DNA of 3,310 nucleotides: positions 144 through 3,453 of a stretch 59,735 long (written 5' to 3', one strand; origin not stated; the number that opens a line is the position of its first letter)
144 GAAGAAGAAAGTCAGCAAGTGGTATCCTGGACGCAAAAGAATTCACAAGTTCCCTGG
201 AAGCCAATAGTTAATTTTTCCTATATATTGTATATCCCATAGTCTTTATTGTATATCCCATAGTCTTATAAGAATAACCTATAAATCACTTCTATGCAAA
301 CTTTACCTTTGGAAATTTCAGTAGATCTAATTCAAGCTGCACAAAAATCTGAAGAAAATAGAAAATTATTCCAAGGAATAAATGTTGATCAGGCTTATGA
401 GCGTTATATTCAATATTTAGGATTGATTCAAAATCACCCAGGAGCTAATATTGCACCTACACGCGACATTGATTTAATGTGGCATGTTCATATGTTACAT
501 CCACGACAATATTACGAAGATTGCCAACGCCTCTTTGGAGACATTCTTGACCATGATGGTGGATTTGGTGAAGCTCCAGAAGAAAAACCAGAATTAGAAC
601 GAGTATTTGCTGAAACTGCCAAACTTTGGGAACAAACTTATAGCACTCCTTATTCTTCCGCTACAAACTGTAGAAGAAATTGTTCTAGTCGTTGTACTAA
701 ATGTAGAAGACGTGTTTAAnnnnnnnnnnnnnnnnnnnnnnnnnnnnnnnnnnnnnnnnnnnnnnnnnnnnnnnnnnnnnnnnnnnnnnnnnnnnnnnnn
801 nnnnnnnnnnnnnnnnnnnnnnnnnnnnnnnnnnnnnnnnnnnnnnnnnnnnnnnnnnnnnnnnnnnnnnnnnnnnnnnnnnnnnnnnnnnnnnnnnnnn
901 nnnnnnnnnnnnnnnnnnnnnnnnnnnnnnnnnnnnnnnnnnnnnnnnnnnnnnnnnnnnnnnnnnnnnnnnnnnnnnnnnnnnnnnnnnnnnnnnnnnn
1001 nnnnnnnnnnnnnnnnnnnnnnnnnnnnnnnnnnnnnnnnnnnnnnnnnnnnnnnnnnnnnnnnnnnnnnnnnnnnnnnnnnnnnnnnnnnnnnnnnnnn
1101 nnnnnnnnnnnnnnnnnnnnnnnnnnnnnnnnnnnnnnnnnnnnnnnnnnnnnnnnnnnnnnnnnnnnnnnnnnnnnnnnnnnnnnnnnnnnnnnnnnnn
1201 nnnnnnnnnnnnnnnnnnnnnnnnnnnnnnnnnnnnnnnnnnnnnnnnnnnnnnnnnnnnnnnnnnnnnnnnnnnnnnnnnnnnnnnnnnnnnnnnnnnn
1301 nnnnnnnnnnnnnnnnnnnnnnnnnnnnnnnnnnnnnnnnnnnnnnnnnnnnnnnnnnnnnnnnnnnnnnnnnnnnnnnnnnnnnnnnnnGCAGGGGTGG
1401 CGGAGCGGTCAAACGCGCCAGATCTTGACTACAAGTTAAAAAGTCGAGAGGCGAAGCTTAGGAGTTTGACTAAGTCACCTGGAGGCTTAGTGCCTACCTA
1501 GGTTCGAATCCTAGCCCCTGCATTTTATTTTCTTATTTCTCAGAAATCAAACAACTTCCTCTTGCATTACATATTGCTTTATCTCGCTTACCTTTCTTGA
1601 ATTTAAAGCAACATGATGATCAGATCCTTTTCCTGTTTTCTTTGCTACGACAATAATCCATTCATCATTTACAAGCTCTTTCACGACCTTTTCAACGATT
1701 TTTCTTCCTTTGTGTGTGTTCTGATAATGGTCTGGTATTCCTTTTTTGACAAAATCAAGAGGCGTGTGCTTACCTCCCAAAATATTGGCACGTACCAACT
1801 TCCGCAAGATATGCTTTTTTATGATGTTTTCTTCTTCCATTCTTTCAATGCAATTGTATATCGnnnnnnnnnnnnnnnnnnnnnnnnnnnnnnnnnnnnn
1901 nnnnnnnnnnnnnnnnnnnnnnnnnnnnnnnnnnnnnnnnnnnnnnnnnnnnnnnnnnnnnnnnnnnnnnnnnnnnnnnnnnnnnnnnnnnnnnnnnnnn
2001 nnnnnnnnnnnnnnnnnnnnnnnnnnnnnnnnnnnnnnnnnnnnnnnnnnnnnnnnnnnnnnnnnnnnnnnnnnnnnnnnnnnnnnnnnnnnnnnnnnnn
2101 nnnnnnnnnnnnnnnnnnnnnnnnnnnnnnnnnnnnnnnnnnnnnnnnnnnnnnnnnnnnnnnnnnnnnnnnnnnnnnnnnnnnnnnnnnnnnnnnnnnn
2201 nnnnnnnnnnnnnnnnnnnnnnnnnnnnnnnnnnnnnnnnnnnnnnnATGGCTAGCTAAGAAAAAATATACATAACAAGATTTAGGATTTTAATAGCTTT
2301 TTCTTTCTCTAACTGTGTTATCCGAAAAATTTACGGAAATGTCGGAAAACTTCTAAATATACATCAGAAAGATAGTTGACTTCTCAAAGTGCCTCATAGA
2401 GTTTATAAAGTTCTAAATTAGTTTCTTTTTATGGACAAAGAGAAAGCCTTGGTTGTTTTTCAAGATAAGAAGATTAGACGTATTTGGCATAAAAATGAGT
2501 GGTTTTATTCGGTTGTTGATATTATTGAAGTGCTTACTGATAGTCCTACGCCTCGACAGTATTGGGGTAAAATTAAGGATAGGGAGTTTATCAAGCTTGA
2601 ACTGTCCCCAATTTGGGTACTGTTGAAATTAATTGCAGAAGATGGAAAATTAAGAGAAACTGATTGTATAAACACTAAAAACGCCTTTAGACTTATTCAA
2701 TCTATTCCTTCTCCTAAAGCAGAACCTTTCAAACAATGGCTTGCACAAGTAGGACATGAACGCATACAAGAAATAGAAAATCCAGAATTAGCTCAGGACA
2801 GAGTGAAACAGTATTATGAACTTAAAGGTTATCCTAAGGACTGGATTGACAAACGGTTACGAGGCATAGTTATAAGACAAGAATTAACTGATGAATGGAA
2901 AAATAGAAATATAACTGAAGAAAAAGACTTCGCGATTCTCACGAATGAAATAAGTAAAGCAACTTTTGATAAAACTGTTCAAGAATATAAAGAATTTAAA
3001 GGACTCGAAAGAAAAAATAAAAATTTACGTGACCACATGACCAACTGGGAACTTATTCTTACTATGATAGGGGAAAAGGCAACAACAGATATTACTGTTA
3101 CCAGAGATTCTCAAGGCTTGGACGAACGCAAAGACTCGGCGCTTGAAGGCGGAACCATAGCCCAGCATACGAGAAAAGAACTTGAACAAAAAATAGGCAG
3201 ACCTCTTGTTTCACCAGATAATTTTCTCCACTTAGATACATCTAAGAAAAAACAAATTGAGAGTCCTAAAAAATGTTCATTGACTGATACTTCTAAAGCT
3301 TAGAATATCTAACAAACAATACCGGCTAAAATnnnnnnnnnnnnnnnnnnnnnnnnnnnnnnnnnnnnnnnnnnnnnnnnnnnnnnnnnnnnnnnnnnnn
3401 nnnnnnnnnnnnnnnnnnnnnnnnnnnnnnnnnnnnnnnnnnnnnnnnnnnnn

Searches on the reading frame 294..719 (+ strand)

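Call 17: search_protein_families(library=pfam, proteins=[window:294-719:+])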
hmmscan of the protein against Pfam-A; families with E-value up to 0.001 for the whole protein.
window:294-719:+ (141 aa): 1 family
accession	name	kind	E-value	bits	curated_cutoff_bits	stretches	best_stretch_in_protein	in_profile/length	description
PF07173.17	GRDP-like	-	2.3e-14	54.7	22.7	1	31-76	94-143/143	Glycine-rich domain-containing protein-like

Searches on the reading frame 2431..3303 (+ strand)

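Call 7: search_protein_families(library=pfam, proteins=[window:2431-3303:+])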
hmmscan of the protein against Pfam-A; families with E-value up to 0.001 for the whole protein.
window:2431-3303:+ (290 aa): 1 family
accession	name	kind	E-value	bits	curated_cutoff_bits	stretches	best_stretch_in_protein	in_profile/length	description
PF02498.22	Bro-N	-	4.5e-11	43.6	25.6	1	14-106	1-92/96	BRO family, N-terminal domain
